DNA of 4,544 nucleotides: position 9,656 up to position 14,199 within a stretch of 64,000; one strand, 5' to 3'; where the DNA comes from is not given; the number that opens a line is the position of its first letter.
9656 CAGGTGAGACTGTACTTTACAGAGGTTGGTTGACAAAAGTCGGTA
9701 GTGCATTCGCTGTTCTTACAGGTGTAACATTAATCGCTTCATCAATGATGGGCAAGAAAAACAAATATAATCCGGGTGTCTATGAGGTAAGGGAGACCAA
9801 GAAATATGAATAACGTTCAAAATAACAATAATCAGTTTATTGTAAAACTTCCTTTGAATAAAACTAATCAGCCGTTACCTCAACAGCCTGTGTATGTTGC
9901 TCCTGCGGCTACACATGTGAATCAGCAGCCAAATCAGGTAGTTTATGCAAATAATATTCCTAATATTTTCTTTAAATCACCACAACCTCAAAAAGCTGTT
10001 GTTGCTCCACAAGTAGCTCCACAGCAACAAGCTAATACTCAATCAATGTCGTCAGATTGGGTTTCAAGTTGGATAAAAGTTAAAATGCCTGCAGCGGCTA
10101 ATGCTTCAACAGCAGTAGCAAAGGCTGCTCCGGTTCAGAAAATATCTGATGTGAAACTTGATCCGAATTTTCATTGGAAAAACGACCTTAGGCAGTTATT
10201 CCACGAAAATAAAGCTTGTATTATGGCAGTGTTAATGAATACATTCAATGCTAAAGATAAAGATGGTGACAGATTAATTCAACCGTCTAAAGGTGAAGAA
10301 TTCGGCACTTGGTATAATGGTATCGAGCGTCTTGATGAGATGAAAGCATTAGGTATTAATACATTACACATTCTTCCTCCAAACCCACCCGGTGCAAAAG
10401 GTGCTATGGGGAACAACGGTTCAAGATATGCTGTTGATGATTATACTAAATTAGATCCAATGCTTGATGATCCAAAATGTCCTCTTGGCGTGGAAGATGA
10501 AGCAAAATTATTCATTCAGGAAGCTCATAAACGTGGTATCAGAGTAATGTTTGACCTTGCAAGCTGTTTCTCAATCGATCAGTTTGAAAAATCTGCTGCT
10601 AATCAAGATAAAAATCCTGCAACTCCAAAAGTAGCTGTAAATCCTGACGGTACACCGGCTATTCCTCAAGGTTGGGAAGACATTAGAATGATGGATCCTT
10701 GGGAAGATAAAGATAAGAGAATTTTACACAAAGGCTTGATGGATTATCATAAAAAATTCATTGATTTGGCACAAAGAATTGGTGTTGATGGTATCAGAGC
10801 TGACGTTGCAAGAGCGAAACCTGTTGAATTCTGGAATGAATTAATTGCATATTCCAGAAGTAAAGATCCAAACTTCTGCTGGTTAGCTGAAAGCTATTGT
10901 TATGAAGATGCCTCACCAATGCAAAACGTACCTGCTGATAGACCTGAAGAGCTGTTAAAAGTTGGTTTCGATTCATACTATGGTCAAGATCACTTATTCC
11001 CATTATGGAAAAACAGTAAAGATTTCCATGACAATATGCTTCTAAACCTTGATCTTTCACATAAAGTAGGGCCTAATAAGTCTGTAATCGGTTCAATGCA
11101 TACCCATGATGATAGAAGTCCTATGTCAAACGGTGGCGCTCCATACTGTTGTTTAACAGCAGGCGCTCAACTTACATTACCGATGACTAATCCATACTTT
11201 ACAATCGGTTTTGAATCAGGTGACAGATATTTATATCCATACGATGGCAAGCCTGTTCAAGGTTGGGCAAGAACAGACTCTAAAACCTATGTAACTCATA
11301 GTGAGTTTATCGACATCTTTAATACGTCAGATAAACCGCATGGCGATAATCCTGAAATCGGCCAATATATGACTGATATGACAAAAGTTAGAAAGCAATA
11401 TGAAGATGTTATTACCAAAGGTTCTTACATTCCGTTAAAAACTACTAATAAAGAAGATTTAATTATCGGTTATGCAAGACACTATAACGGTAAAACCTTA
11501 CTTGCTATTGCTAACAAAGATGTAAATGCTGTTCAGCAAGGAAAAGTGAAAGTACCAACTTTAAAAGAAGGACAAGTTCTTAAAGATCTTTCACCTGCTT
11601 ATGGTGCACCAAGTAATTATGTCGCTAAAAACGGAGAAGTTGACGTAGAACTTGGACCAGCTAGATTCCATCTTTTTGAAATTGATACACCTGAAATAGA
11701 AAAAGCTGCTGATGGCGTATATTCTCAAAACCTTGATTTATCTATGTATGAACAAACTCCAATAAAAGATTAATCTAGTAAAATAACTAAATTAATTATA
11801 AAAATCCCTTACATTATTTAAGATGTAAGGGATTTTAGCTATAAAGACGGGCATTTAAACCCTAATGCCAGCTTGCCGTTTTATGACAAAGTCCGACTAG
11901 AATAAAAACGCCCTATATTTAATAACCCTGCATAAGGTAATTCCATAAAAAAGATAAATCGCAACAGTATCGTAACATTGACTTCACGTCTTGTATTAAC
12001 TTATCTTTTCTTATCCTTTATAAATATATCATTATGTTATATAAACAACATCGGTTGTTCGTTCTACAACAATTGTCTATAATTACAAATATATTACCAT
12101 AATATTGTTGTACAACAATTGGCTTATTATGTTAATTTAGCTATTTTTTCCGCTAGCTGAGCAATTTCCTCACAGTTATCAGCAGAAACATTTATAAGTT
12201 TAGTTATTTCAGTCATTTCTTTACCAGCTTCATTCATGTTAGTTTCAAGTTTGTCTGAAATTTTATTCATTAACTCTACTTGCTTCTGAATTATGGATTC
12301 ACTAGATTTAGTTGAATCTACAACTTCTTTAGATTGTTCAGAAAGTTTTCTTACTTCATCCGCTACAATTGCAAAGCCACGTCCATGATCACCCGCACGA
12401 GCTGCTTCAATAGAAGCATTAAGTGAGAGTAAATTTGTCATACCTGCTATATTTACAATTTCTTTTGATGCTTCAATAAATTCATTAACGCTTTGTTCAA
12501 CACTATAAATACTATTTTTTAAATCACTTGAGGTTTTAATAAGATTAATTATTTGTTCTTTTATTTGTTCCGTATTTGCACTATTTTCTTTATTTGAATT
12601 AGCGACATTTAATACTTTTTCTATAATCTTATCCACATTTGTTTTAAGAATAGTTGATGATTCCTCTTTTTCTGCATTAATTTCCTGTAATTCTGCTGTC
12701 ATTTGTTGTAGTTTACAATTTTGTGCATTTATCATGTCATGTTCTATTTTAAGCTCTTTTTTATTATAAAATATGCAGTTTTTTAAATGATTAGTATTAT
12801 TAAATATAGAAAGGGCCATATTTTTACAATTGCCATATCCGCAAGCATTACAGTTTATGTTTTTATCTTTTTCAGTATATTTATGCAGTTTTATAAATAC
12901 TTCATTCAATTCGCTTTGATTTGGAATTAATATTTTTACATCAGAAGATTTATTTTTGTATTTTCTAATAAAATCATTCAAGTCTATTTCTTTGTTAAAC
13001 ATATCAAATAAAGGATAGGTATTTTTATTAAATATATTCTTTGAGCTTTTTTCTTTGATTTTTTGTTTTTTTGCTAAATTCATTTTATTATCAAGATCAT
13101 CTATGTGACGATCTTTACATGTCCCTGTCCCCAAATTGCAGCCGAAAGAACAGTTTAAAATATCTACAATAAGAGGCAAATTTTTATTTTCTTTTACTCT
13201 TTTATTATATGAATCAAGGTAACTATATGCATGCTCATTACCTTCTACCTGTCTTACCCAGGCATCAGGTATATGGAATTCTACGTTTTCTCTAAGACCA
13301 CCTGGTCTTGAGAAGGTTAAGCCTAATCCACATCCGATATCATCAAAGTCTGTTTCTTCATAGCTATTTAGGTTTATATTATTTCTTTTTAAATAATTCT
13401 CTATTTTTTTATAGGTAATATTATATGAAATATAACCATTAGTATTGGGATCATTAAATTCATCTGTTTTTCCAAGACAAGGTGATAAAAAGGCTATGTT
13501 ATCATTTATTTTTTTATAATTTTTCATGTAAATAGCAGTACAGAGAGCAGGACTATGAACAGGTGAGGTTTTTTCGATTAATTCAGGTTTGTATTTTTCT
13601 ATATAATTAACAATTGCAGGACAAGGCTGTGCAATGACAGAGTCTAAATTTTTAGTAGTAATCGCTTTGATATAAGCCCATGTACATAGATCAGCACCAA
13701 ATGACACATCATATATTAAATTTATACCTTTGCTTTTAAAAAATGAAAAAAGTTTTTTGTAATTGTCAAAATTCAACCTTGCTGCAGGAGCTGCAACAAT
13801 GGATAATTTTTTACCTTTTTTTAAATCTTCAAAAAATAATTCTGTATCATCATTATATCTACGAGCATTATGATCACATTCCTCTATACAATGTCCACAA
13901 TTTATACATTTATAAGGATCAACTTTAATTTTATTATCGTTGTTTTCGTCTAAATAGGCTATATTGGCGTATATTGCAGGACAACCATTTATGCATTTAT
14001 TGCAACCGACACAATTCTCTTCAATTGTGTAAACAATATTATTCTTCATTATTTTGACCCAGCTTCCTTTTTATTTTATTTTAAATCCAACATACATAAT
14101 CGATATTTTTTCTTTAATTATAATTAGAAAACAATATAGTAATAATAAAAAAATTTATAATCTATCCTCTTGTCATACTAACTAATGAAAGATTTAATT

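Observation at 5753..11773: Unclassifiable three-gene operon: two paralogous polytopic membrane proteins plus a GH13 enzyme, all with Q/P-rich N-termini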

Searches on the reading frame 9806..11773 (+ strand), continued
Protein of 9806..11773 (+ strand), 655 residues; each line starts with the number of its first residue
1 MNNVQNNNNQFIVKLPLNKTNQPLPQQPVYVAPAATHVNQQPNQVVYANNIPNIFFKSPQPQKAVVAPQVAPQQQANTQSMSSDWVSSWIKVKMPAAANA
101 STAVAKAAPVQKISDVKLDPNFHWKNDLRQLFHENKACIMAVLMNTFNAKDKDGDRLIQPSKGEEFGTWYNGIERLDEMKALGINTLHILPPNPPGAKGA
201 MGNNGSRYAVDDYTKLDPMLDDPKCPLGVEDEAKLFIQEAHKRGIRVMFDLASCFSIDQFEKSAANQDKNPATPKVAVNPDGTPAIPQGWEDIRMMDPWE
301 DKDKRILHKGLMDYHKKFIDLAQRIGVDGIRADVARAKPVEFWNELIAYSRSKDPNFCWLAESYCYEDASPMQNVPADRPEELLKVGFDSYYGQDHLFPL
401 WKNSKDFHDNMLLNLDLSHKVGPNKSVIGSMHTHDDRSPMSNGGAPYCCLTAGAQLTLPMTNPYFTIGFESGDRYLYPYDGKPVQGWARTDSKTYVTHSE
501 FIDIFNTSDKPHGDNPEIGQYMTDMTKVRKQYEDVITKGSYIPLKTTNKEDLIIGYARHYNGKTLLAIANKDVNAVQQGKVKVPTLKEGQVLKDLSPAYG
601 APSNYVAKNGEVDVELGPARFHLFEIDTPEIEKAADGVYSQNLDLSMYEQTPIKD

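Call 76: search_protein_families(library=ncbifam, proteins=[L092:8983-12984:+, L092:13134-15482:+], max_evalue=0.00001)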
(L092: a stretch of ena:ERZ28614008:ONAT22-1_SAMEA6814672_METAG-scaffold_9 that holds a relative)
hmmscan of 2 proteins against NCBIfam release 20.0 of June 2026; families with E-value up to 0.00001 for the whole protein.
L092:8983-12984:+ (1333 aa): 8 families
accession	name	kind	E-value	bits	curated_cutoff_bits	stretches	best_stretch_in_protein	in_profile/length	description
NF041090.1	Cyc-maltodext_AglB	equivalog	2.8e-13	49.5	540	1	195-308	54-164/470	cyclomaltodextrinase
NF008051.0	PRK10785.1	equivalog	4.8e-11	41.6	568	1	196-309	169-287/607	maltodextrin glucosidase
TIGR02401.1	trehalose_TreY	equivalog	5.8e-08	31.5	498.65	1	204-309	14-123/838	malto-oligosyltrehalose synthase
NF011087.0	PRK14511.1-5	equivalog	2.3e-07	29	1556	1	203-303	24-128/996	malto-oligosyltrehalose synthase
NF011086.0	PRK14511.1-3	equivalog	6.4e-07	27.9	1411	1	204-315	17-132/924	malto-oligosyltrehalose synthase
TIGR02403.1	trehalose_treC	equivalog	1e-06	27.8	799.05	0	200-276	21-97/544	alpha,alpha-phosphotrehalase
NF041321.1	Alpha-amyl_MalA_Halo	equivalog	1.3e-06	27.1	875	1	204-314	280-388/666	alpha-amylase MalA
NF008183.0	PRK10933.1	subfamily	4e-06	25.8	535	0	202-302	29-127/551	alpha,alpha-phosphotrehalase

L092:13134-15482:+ (782 aa): 18 families
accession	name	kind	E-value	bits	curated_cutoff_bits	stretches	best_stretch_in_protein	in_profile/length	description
TIGR02402.1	trehalose_TreZ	equivalog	4e-59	200.4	538.8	1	126-513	16-397/545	malto-oligosyltrehalose trehalohydrolase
NF008967.0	PRK12313.1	equivalog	1.4e-28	99.6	577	1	132-376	66-316/633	1,4-alpha-glucan branching protein GlgB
NF003811.1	PRK05402.1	equivalog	4.8e-28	98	741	1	137-375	63-306/619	1,4-alpha-glucan branching protein GlgB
TIGR01515.1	branching_enzym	equivalog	5.3e-22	78.1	463.95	1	129-375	53-295/607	1,4-alpha-glucan branching enzyme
NF011294.0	PRK14706.1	equivalog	3.5e-16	58.6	1284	1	133-387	70-325/642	1,4-alpha-glucan branching enzyme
NF009221.0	PRK12568.1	equivalog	1.8e-14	52.8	1270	1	132-376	181-429/745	1,4-alpha-glucan branching enzyme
NF011293.0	PRK14705.1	equivalog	6.3e-13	47.2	2376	1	152-375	687-909/1224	1,4-alpha-glucan branching enzyme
TIGR02401.1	trehalose_TreY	equivalog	2.7e-10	39.2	498.65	1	234-314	11-91/838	malto-oligosyltrehalose synthase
TIGR02104.1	pulA_typeI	equivalog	1.6e-08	33.1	504.5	1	289-498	230-443/605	type I pullulanase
NF041090.1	Cyc-maltodext_AglB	equivalog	2.8e-08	33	540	1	250-351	76-169/470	cyclomaltodextrinase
TIGR02100.1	glgX_debranch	equivalog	1.2e-07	30.2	640.9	1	267-373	221-344/688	glycogen debranching protein GlgX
NF011084.0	PRK14511.1-1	equivalog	7.3e-07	28.2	1021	1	270-313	48-91/728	malto-oligosyltrehalose synthase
TIGR02456.1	treS_nterm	equivalog_domain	8e-07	27.9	678.35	0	235-319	24-107/539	maltose alpha-D-glucosyltransferase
NF007059.0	PRK09505.2-4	equivalog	8.2e-07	27.7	865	0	272-314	275-317/683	alpha-amylase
NF007060.0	PRK09505.2-5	equivalog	1.6e-06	26.4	790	0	275-314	284-323/690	alpha-amylase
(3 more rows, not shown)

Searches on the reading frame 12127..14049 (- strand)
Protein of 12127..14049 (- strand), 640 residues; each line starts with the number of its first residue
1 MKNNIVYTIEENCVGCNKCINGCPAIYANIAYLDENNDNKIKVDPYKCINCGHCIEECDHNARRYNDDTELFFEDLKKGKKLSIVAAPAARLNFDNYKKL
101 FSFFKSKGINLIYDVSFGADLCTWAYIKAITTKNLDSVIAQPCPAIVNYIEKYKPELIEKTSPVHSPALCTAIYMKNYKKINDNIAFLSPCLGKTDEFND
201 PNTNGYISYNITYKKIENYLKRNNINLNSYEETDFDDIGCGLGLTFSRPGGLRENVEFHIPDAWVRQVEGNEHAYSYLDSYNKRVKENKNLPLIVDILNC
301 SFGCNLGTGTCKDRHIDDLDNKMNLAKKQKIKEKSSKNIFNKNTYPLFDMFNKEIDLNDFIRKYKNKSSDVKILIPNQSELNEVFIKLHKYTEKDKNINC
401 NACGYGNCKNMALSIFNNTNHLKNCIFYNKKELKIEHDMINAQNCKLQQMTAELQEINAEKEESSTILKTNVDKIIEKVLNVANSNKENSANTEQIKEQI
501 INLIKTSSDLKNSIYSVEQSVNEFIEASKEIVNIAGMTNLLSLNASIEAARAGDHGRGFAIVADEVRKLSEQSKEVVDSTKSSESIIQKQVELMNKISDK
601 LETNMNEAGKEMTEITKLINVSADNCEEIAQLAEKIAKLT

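Call 51: search_protein_families(library=pfam, proteins=[window:12127-14049:-], max_evalue=0.01)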
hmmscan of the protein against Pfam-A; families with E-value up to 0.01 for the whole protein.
window:12127-14049:- (640 aa): 11 families
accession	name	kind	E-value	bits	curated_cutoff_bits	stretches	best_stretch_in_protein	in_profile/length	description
PF02906.19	Fe_hyd_lg_C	-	1.1e-26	94.4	22.1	1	81-307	2-244/245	Iron only hydrogenase large subunit, C-terminal domain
PF00015.26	MCPsignal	-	3e-22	79.7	34.6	1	510-637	21-155/172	Methyl-accepting chemotaxis protein (MCP) signalling domain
PF13237.11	Fer4_10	-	4.7e-09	36.5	25.5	1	7-58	3-52/53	4Fe-4S dicluster domain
PF12838.12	Fer4_7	-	1.5e-07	32.2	27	1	12-62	1-52/52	4Fe-4S dicluster domain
PF13187.11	Fer4_9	-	7.4e-06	26.3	27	1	12-61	1-50/52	4Fe-4S dicluster domain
PF12837.12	Fer4_6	-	5.2e-05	23.4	25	2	40-62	1-23/24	4Fe-4S binding domain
PF14697.11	Fer4_21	-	5.8e-05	23.6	35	1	3-25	31-53/59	4Fe-4S dicluster domain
PF00037.32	Fer4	-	0.00011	22.3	21.1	1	41-63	1-23/24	4Fe-4S binding domain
PF13370.11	Fer4_13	-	0.00025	22.1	24.5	0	43-77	1-35/58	4Fe-4S single cluster domain of Ferredoxin I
PF04060.18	FeS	-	0.00053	20.1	23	1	398-427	4-33/33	Putative Fe-S cluster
PF12797.12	Fer4_2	-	0.0049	17.2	24.5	1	6-25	3-22/22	4Fe-4S binding domain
